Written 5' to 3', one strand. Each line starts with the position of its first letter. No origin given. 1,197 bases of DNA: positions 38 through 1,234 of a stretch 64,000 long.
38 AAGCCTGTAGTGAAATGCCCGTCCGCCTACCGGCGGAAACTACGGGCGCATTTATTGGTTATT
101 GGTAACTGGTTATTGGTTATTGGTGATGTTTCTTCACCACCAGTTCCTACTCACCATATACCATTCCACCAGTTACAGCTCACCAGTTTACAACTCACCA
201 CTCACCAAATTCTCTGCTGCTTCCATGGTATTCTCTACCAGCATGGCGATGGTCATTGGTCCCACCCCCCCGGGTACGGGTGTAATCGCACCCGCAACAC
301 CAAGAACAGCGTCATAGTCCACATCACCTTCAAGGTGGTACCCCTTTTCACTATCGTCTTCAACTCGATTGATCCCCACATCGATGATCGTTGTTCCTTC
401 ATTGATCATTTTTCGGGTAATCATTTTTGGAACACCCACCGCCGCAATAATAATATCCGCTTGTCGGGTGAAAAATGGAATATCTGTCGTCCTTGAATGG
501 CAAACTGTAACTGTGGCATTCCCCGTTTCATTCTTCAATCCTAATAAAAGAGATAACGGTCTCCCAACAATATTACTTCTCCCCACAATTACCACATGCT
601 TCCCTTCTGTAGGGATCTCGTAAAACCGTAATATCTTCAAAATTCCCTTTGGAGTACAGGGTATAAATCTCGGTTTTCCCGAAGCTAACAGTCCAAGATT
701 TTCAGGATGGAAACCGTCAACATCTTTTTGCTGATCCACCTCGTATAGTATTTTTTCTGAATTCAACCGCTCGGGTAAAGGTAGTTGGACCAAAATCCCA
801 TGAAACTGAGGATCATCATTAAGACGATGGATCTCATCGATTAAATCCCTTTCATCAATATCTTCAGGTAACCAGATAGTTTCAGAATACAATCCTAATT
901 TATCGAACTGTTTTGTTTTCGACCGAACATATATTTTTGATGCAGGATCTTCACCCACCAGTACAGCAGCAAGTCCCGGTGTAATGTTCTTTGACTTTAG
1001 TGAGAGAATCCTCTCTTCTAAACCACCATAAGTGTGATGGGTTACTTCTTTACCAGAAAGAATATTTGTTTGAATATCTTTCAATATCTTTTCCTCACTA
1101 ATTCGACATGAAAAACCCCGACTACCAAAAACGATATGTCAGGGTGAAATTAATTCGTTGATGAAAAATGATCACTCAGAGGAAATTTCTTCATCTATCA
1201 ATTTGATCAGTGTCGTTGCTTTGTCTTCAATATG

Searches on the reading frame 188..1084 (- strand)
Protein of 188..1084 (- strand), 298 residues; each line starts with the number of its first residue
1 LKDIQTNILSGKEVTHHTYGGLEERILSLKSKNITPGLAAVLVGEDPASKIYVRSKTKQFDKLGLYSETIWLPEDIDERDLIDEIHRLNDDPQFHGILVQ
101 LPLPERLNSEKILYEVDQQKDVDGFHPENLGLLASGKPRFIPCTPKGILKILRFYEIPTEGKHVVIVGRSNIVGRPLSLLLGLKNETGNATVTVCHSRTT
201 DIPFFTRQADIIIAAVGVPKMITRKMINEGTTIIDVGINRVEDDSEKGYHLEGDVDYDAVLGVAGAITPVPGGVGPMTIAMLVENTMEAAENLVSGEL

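Call 49: find_encoding_contigs(protein=window:188-1084:-, flank=10000, max_places=3)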
Protein window:188-1084:- (298 aa): 17 contigs read that carry it; 3 places shown.
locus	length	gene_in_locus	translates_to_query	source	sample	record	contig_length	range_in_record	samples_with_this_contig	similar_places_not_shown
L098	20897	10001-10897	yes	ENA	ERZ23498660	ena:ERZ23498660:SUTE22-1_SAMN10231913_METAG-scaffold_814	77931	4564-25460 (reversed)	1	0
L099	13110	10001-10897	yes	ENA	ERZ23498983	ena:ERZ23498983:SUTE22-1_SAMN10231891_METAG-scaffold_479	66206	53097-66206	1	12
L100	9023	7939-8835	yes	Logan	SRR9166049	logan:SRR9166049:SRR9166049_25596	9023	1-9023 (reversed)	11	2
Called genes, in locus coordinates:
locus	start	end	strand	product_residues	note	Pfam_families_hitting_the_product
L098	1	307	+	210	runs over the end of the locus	PF02223:Thymidylate_kin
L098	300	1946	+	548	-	PF00595:PDZ, PF13180:PDZ_2, PF17820:PDZ_6, PF03572:Peptidase_S41, PF28547:CHD_PDZ-protease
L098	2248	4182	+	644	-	PF02824:TGS, PF07973:tRNA_SAD, PF00587:tRNA-synt_2b, PF03129:HGTP_anticodon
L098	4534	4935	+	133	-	PF05198:IF3_N, PF00707:IF3_C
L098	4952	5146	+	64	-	PF01632:Ribosomal_L35p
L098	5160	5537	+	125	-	PF00453:Ribosomal_L20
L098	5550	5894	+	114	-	PF01909:NTP_transf_2, PF18765:Polbeta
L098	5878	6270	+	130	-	PF05168:HEPN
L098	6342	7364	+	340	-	PF02912:Phe_tRNA-synt_N, PF01409:tRNA-synt_2d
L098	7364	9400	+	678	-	PF03483:B3_4, PF03484:B5, PF17759:tRNA_synthFbeta, PF03147:FDX-ACB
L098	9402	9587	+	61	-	-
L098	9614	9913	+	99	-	PF05164:ZapA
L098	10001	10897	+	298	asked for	PF00763:THF_DHG_CYH, PF02882:THF_DHG_CYH_C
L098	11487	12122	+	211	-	PF03006:HlyIII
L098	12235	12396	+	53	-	-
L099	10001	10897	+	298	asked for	PF00763:THF_DHG_CYH, PF02882:THF_DHG_CYH_C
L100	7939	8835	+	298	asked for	PF00763:THF_DHG_CYH, PF02882:THF_DHG_CYH_C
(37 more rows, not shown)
